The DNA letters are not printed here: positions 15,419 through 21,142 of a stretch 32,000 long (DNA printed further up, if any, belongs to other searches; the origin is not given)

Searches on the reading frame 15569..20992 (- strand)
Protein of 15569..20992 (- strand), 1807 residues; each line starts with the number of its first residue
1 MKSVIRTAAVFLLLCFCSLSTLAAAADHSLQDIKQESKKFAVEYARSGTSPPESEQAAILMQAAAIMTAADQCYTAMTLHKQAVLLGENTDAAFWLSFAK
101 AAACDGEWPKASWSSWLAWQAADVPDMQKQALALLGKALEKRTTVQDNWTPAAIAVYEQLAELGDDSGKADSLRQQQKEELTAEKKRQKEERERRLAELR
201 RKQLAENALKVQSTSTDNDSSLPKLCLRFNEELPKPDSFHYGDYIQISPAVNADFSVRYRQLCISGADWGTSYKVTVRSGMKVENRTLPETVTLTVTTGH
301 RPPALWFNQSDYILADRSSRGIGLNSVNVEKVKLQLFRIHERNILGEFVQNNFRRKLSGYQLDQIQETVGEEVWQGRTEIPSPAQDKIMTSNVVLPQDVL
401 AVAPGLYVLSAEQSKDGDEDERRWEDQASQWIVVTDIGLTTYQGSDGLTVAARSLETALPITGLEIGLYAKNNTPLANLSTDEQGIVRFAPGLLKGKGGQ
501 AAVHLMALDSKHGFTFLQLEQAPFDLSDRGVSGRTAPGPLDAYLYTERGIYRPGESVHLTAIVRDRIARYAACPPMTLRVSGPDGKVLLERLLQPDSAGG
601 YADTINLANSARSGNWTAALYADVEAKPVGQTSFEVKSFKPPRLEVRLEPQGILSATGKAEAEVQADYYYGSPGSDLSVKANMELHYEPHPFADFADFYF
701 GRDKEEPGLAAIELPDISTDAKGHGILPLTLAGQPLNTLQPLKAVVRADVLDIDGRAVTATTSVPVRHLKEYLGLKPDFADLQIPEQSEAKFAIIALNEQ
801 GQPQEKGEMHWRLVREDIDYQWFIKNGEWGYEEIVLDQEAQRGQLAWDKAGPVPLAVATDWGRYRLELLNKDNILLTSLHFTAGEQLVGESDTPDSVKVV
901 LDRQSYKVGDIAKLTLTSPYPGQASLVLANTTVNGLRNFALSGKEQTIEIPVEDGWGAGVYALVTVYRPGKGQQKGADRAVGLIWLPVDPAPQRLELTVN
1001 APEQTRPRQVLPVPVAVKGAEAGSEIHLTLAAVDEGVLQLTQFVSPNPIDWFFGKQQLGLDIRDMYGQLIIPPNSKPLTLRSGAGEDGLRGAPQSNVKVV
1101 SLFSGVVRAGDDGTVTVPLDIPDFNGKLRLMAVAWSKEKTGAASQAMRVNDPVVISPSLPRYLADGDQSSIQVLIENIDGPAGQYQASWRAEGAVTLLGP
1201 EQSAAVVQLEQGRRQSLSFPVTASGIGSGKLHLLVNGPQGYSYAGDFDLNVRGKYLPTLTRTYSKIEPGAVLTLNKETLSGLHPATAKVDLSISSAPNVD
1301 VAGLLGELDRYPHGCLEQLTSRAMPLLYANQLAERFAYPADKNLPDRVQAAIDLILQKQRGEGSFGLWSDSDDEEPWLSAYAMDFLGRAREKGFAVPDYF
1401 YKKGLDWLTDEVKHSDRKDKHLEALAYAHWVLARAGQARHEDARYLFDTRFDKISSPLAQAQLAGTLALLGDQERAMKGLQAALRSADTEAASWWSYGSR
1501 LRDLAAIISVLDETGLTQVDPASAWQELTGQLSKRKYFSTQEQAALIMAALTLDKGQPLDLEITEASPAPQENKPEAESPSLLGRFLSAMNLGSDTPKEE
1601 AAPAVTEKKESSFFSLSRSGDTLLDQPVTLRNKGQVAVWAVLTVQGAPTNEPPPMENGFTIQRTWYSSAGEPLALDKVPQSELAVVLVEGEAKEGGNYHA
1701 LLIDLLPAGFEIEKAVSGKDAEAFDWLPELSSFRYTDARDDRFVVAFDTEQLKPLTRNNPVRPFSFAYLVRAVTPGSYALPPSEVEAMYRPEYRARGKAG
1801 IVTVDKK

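Call 23: search_protein_families(library=pfam, proteins=[window:15569-20992:-], max_evalue=1)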
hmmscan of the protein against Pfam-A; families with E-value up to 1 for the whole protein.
window:15569-20992:- (1807 aa): 8 families
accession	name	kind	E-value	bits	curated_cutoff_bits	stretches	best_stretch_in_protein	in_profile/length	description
PF11974.14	bMG3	-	4.6e-26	91.2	34.9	1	434-535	1-102/103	Bacterial alpha-2-macroglobulin MG3 domain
PF17962.7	bMG6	-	3.1e-25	89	23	1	774-884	1-111/112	Bacterial macroglobulin domain 6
PF07703.20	A2M_BRD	-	2.5e-21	76.9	22.7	1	897-1040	1-140/140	Alpha-2-macroglobulin bait region domain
PF01835.25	MG2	-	4.6e-20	72.2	32.8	1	541-636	1-96/96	MG2 domain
PF17973.7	bMG10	-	2e-19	70.5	26.2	1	1658-1792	1-131/131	Bacterial Alpha-2-macroglobulin MG10 domain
PF17972.7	bMG5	-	4.3e-18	66.4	26.5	1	643-766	2-125/127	Bacterial Alpha-2-macroglobulin MG5 domain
PF00207.28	A2M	-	2.3e-09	37.4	21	1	1102-1179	3-82/92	Alpha-2-macroglobulin family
PF21142.3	A2M_bMG2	-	7e-08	32.9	25.5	1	307-408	2-101/119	Bacterial alpha-2 macroglobulin MG2 domain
